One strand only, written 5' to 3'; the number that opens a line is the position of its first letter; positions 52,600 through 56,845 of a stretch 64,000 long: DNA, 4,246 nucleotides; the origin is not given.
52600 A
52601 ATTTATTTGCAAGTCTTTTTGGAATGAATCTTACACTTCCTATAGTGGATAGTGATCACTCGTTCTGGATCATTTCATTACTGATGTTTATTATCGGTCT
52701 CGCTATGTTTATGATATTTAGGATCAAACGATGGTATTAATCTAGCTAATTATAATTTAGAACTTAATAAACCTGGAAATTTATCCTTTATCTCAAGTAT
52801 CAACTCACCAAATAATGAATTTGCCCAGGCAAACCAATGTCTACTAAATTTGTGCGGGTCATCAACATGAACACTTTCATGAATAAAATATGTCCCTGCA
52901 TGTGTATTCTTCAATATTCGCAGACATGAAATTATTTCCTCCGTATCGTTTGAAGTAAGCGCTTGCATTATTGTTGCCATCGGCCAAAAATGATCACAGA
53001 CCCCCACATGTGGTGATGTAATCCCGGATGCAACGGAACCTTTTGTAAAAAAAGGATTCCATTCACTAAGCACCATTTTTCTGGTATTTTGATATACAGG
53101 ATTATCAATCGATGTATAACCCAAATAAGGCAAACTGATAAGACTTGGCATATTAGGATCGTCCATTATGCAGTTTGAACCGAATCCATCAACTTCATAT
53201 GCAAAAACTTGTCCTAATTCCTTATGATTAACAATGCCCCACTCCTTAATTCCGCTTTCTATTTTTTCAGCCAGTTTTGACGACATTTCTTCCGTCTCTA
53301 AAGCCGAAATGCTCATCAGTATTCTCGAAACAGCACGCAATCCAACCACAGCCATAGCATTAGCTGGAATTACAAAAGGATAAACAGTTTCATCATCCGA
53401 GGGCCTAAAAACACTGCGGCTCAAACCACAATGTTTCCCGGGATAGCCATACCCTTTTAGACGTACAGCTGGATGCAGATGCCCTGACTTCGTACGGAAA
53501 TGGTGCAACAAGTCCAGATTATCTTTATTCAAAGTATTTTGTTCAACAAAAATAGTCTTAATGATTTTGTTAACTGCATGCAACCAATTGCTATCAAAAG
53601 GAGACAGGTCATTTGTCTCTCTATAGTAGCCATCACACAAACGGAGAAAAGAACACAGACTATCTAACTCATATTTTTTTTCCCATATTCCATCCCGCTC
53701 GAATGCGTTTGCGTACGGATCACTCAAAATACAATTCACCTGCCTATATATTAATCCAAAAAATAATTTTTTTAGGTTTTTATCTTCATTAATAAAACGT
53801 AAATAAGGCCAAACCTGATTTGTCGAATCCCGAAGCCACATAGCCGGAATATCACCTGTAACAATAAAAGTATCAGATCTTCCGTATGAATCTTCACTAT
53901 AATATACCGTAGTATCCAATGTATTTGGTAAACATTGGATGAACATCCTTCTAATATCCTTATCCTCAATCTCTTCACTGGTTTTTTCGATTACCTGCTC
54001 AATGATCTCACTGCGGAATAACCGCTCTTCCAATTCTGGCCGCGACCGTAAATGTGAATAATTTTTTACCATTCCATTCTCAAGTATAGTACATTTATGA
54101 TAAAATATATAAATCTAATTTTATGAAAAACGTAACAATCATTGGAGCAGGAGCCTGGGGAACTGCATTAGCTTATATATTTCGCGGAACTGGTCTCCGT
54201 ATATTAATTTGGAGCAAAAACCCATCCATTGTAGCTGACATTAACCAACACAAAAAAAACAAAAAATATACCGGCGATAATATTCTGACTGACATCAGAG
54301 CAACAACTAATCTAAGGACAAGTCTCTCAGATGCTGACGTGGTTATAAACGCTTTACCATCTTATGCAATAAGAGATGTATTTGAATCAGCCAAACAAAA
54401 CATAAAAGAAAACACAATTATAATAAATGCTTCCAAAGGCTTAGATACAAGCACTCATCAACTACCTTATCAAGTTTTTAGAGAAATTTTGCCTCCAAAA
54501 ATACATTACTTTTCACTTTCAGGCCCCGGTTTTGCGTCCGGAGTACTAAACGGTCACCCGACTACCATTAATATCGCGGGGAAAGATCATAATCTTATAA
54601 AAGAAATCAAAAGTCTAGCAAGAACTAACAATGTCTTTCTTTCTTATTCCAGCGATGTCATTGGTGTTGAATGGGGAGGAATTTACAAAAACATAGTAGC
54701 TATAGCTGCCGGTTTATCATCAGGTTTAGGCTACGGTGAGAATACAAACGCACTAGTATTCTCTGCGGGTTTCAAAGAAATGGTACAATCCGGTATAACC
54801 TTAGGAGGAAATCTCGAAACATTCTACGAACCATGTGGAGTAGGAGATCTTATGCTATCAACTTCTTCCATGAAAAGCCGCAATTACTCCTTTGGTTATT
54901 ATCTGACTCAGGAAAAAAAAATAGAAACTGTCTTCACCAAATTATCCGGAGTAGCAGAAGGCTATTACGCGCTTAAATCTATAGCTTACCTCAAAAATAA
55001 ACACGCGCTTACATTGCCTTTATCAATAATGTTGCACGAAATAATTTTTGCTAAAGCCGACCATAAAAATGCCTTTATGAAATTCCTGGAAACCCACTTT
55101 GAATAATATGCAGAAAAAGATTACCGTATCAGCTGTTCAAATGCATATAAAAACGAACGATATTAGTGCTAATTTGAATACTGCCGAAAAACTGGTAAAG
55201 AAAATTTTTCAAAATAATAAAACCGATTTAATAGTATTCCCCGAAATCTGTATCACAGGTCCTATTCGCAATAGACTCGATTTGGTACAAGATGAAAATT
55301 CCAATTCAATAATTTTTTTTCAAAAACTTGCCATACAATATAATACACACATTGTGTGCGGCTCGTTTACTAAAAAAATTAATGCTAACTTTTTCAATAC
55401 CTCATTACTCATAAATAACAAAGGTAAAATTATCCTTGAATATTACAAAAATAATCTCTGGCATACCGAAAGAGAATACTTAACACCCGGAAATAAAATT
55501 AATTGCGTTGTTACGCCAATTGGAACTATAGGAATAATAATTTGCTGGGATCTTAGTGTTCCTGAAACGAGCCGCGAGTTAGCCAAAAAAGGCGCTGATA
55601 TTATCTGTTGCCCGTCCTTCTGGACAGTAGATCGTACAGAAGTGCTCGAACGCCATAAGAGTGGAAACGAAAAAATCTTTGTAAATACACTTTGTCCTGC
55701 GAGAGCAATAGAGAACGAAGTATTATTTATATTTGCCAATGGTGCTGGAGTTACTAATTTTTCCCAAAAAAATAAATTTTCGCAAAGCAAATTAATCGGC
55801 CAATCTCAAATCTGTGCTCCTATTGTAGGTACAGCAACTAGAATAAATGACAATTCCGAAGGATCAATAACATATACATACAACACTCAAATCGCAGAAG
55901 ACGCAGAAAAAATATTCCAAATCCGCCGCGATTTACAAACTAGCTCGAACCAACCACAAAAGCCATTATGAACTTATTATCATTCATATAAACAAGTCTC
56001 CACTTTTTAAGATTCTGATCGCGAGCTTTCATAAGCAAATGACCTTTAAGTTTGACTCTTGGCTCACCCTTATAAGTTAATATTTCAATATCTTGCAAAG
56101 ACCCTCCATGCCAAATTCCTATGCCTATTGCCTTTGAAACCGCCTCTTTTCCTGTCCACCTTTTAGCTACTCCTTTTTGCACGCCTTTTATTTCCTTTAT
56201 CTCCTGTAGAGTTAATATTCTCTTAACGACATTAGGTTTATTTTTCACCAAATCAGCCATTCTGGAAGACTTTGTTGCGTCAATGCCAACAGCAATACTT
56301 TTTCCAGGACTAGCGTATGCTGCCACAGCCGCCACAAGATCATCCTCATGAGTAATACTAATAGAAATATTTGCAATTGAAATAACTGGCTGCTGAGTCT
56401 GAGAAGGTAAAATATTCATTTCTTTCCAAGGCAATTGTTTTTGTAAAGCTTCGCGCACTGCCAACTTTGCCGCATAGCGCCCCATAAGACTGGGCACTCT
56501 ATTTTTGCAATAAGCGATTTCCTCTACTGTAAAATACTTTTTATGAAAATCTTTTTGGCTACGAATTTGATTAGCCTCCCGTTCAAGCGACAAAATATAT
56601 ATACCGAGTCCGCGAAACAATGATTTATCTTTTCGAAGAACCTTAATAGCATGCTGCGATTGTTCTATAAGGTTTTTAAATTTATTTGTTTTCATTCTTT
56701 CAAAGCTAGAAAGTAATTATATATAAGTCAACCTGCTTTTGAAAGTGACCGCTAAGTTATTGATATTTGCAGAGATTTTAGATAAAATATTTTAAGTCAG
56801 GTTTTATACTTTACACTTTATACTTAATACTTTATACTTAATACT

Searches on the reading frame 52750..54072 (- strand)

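Call 75: search_protein_families(library=pfam, proteins=[window:52750-54072:-], max_evalue=0.00001)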
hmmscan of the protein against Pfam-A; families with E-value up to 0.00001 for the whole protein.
window:52750-54072:- (440 aa): 1 family
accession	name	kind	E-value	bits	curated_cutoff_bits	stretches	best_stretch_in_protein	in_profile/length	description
PF06824.17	Glyco_hydro_125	-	2.1e-151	505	23.4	2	127-426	113-414/414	Metal-independent alpha-mannosidase (GH125)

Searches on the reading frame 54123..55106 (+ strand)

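Call 75: search_protein_families(library=pfam, proteins=[window:54123-55106:+], max_evalue=0.00001)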
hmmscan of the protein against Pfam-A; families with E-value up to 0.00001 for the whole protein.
window:54123-55106:+ (327 aa): 6 families
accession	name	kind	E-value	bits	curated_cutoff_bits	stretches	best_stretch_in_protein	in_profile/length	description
PF07479.19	NAD_Gly3P_dh_C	-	9.2e-41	139.8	25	1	178-317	1-140/142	NAD-dependent glycerol-3-phosphate dehydrogenase C-terminus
PF01210.29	NAD_Gly3P_dh_N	-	2.4e-38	132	23.1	1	3-157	1-156/158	NAD-dependent glycerol-3-phosphate dehydrogenase N-terminus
PF20618.3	GPD_NAD_C_bact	-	3.7e-12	47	27.6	1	238-301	1-63/66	Bacterial GPD, NAD-dependent C-terminal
PF02558.23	ApbA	-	1.1e-08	35.2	22.2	1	4-109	1-105/150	Ketopantoate reductase PanE/ApbA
PF03807.23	F420_oxidored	-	1.2e-07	32.7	21.6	1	4-103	2-91/94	NADP oxidoreductase coenzyme F420-dependent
PF02737.24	3HCDH_N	-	1.5e-07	31.9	22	1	3-109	1-119/180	3-hydroxyacyl-CoA dehydrogenase, NAD binding domain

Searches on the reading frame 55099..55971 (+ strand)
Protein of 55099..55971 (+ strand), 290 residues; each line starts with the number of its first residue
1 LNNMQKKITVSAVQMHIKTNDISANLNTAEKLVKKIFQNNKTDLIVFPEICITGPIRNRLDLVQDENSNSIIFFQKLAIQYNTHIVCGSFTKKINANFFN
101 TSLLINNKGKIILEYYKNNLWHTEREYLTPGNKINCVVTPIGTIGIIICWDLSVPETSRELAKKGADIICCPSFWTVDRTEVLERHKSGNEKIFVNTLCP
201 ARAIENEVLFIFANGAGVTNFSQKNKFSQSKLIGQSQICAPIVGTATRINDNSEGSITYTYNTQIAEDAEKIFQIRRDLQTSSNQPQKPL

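Call 75: search_protein_families(library=pfam, proteins=[window:55099-55971:+], max_evalue=0.00001)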
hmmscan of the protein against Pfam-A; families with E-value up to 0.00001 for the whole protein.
window:55099-55971:+ (290 aa): 1 family
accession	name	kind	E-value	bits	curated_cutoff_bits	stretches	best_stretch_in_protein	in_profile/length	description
PF00795.27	CN_hydrolase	-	4.2e-40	138.1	23.2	1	9-260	1-245/256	Carbon-nitrogen hydrolase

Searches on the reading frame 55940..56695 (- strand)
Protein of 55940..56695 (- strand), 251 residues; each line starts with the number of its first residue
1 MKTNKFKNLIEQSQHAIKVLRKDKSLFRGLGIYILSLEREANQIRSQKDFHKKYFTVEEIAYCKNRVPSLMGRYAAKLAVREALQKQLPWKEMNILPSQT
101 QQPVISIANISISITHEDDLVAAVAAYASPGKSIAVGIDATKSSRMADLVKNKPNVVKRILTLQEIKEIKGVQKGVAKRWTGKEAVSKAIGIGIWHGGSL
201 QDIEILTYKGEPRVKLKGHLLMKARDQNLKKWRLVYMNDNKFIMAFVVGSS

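Call 75: search_protein_families(library=pfam, proteins=[window:55940-56695:-], max_evalue=0.00001)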
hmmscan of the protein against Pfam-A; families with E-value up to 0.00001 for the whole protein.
window:55940-56695:- (251 aa): 1 family
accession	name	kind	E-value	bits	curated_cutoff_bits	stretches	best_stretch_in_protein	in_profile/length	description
PF01648.25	ACPS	-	4.8e-15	56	25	1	135-216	1-88/111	4'-phosphopantetheinyl transferase superfamily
